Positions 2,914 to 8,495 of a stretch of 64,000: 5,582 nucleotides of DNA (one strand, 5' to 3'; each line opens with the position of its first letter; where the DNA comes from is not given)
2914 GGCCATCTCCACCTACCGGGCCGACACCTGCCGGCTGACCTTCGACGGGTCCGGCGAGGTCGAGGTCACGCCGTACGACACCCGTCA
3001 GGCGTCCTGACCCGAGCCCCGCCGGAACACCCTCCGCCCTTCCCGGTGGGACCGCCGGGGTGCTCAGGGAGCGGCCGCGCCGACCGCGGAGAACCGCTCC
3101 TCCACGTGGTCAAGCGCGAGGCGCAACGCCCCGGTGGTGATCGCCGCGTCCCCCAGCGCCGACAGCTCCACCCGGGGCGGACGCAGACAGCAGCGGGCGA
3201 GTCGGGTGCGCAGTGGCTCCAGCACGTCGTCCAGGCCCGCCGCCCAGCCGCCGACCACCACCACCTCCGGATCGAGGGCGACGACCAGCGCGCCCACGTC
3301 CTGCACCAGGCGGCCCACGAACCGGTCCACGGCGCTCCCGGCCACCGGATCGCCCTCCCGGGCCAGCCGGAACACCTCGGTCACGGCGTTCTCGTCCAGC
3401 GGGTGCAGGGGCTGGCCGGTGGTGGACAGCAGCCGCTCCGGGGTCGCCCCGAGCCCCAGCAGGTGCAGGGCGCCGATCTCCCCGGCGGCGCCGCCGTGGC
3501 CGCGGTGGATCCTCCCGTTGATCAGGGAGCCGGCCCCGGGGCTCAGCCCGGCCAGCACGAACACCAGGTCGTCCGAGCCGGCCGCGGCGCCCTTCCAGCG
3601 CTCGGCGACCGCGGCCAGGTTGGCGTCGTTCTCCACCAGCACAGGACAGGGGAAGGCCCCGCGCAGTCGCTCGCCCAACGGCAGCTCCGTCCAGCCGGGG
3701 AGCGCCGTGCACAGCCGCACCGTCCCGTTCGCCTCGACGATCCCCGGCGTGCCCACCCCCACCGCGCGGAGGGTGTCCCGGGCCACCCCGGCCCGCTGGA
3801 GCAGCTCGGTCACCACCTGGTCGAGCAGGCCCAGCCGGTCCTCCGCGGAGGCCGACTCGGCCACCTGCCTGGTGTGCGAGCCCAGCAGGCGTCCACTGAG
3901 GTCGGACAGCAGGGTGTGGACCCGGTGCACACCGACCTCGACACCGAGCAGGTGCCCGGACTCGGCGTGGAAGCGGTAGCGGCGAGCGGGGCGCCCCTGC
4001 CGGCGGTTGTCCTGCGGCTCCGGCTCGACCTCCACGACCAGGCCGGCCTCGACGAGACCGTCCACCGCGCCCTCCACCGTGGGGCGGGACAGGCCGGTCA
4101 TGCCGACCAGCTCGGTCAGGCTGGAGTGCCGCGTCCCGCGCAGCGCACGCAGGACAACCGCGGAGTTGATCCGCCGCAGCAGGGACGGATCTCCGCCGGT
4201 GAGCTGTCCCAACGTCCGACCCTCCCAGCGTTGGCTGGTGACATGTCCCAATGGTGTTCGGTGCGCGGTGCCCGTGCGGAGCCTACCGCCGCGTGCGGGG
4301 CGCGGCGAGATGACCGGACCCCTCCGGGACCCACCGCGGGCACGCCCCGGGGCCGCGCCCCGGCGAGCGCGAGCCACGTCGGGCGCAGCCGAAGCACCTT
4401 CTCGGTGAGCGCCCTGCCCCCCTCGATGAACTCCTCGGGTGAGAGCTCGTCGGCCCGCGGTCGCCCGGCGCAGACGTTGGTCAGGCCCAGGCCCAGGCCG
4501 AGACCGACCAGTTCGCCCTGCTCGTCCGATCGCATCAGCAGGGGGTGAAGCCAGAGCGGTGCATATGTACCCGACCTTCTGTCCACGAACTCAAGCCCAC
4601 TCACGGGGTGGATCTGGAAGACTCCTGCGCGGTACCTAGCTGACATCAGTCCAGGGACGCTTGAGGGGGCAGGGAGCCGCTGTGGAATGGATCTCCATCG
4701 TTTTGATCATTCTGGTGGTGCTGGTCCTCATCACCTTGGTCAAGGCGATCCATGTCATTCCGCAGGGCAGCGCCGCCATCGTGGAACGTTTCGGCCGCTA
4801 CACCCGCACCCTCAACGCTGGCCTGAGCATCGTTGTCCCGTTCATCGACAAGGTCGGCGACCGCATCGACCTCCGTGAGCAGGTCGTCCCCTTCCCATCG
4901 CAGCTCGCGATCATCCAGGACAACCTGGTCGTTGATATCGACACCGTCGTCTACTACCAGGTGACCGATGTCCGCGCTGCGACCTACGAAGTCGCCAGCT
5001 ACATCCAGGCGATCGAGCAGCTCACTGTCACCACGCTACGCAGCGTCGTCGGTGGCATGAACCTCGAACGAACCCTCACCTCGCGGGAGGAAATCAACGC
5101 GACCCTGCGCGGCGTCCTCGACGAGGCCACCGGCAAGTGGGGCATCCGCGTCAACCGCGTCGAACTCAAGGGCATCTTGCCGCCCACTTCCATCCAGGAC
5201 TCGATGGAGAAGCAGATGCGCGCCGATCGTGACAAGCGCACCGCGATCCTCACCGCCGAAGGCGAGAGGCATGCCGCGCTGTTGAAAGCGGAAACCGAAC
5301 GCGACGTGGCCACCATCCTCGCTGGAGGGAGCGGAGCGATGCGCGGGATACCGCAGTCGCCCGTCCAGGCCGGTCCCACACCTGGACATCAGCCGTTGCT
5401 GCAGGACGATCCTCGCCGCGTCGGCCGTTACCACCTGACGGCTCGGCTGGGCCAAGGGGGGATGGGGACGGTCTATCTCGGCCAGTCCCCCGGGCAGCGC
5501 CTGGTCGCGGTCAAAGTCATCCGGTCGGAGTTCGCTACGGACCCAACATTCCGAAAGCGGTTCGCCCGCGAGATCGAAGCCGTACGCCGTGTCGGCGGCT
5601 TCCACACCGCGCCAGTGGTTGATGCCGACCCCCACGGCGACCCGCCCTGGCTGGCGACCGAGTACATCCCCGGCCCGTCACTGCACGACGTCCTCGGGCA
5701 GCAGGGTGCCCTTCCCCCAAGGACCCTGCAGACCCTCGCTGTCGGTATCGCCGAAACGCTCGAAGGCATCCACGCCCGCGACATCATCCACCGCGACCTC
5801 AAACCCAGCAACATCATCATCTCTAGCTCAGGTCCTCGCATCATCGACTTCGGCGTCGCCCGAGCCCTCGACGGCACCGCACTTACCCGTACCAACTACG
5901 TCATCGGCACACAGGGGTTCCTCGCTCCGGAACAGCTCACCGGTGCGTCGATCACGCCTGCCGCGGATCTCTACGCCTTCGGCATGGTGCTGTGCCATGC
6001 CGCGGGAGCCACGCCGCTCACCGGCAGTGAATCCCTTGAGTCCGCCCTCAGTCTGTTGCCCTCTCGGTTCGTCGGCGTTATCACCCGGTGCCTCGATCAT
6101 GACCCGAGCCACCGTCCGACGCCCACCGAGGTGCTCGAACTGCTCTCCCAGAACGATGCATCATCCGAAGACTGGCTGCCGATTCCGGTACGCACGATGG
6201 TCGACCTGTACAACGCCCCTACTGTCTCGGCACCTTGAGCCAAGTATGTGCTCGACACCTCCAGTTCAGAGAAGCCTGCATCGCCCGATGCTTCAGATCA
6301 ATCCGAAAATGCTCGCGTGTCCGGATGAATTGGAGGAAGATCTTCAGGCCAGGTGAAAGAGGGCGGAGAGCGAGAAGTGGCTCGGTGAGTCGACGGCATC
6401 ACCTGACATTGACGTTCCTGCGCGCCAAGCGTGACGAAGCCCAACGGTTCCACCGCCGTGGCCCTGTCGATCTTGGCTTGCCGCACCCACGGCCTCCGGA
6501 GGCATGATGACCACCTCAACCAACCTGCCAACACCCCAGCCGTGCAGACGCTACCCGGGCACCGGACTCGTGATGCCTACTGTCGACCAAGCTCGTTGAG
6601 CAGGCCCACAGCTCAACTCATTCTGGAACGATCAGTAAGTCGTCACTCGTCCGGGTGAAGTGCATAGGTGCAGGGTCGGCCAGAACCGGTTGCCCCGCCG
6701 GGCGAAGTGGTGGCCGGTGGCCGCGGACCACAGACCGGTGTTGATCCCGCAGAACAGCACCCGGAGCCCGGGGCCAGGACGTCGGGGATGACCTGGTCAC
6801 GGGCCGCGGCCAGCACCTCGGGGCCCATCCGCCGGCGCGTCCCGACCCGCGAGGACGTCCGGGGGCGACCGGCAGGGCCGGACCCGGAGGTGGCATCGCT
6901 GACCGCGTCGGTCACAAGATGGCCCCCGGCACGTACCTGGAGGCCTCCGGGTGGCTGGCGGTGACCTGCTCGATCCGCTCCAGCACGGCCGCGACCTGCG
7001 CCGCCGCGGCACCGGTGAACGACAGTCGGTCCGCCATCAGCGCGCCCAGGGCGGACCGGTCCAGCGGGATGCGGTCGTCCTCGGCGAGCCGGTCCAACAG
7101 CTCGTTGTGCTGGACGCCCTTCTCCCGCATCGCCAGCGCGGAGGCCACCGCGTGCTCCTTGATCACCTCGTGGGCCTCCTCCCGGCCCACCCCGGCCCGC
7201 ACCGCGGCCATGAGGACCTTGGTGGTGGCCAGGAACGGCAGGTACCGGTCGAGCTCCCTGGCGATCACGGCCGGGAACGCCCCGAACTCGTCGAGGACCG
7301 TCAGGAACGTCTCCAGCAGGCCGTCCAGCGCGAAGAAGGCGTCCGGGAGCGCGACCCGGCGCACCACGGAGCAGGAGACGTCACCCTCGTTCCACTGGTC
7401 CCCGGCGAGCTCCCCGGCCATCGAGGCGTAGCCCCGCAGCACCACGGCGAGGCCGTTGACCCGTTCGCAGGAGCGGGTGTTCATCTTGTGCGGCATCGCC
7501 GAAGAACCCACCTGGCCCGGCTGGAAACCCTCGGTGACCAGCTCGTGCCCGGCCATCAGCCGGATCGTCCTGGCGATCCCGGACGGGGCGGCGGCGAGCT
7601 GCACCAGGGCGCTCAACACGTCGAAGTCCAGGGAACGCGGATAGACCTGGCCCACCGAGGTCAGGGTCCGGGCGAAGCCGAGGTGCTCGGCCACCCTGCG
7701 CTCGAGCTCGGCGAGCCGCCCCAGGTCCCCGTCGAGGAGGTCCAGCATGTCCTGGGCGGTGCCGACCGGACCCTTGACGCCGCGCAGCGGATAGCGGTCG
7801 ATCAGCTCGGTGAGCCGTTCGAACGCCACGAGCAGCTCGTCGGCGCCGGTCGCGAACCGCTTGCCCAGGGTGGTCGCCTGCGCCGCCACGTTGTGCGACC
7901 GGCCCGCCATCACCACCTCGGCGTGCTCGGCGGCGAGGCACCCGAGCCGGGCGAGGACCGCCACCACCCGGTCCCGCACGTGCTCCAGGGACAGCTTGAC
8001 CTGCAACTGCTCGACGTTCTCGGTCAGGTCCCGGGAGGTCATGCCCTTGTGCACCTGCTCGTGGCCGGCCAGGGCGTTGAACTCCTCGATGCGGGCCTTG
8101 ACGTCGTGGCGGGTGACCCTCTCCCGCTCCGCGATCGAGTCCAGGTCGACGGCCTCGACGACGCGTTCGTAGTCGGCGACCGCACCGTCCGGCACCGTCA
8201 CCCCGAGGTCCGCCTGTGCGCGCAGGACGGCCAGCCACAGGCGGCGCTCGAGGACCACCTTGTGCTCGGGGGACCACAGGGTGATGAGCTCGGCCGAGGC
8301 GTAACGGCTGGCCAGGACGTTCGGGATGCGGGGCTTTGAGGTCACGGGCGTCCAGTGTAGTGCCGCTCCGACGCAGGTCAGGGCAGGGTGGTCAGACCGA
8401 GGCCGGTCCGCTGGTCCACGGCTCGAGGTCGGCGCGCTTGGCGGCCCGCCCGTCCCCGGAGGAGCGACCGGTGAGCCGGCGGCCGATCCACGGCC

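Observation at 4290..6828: mug (G/U-mismatch DNA glycosylase) split by a 2.1 kb low-GC insertion and further decayed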

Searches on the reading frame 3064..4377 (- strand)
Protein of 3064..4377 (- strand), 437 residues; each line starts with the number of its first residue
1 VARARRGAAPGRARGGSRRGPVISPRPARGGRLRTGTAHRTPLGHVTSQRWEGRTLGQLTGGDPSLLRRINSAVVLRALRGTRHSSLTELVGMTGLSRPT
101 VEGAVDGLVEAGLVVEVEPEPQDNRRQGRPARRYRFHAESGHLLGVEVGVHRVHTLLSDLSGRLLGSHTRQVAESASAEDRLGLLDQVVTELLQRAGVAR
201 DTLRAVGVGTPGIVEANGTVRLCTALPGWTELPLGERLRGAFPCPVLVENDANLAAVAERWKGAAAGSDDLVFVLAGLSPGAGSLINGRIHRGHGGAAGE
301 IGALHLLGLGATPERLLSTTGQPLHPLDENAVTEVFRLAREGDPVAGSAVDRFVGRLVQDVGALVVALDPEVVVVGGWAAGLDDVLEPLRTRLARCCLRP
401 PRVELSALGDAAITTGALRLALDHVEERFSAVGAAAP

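Call 5: search_protein_families(library=pfam, proteins=[window:3064-4377:-], max_evalue=0.01)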
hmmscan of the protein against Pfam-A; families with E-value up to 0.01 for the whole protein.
window:3064-4377:- (437 aa): 5 families
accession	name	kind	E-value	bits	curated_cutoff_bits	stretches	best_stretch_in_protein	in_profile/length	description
PF00480.26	ROK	-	6.8e-36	124.7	22.9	1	144-423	2-293/294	ROK family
PF09339.16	HTH_IclR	-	1.5e-05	25.1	22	1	75-116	8-50/52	IclR helix-turn-helix domain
PF12802.13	MarR_2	-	5.2e-05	23.8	27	1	75-126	10-61/61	MarR family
PF25213.1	HVO_A0261_N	-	0.0075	16.6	35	0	70-117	11-57/86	HVO_A0261 N-terminal domain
PF01047.28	MarR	-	0.0082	16.5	24.6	0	73-125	6-57/59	MarR family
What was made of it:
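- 3064..4212 (-): ROK-family regulator, the conserved downstream neighbour. Pfam ROK (call 5).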

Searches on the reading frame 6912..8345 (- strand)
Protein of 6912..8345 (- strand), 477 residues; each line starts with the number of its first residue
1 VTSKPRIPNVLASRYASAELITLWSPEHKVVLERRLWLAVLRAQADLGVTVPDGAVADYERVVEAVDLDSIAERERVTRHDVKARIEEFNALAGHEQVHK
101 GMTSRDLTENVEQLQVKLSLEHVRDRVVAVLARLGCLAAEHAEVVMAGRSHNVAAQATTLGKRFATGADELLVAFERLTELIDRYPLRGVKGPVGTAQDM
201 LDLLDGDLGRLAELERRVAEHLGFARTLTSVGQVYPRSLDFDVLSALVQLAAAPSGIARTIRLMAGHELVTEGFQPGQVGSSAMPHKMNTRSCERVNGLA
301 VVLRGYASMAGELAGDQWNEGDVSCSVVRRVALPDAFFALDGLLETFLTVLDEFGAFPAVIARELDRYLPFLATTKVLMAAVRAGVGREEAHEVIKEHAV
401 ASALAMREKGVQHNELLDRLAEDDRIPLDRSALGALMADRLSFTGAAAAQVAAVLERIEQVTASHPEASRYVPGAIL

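Call 5: search_protein_families(library=pfam, proteins=[window:6912-8345:-], max_evalue=0.01)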
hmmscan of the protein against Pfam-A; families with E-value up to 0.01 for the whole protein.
window:6912-8345:- (477 aa): 2 families
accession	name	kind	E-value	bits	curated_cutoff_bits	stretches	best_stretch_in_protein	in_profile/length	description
PF00206.25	Lyase_1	-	8.5e-23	81.7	27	1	40-304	35-311/312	Lyase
PF10397.14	ADSL_C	-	1.9e-15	57.4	32.7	1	370-454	1-79/79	Adenylosuccinate lyase C-terminus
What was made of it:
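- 6912..8345 (-): purB (adenylosuccinate lyase), the conserved upstream neighbour of mug. Pfam Lyase_1 and ADSL_C (call 5).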

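Call 8: find_encoding_contigs(protein=window:6912-8345:-, flank=10000, max_places=10)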
Protein window:6912-8345:- (477 aa): 3 contigs read that carry it; 3 places shown.
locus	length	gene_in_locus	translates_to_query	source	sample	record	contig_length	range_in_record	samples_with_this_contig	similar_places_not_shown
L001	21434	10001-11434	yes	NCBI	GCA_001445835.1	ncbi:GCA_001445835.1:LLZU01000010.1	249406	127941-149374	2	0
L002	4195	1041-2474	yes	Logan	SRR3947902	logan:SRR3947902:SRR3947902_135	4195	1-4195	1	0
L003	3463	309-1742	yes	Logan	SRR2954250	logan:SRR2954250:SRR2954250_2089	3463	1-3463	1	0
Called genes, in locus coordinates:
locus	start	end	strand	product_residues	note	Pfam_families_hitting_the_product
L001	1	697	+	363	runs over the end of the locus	PF12698:ABC2_membrane_3 (weak)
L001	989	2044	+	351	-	PF04389:Peptidase_M28, PF01546:Peptidase_M20 (weak)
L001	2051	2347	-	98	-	PF02604:PhdYeFM_antitox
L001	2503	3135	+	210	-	PF00574:CLP_protease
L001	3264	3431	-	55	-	-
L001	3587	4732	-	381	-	PF00155:Aminotran_1_2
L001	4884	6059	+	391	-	PF04055:Radical_SAM, PF06968:BATS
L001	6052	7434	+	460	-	PF00202:Aminotran_3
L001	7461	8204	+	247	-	PF01656:CbiA (weak), PF13500:AAA_26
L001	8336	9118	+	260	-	PF13481:AAA_25 (faint), PF00005:ABC_tran, PF02463:SMC_N (faint), PF13304:AAA_21 (faint)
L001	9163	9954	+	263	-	PF00657:Lipase_GDSL, PF13472:Lipase_GDSL_2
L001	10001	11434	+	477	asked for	PF00206:Lyase_1, PF10397:ADSL_C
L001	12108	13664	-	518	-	PF01145:Band_7, PF00069:Pkinase, PF01636:APH (faint), PF07714:PK_Tyr_Ser-Thr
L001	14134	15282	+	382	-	PF09339:HTH_IclR (faint), PF12802:MarR_2 (faint), PF00480:ROK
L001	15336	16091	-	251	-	PF00392:GntR, PF07702:UTRA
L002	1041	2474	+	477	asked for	PF00206:Lyase_1, PF10397:ADSL_C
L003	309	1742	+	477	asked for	PF00206:Lyase_1, PF10397:ADSL_C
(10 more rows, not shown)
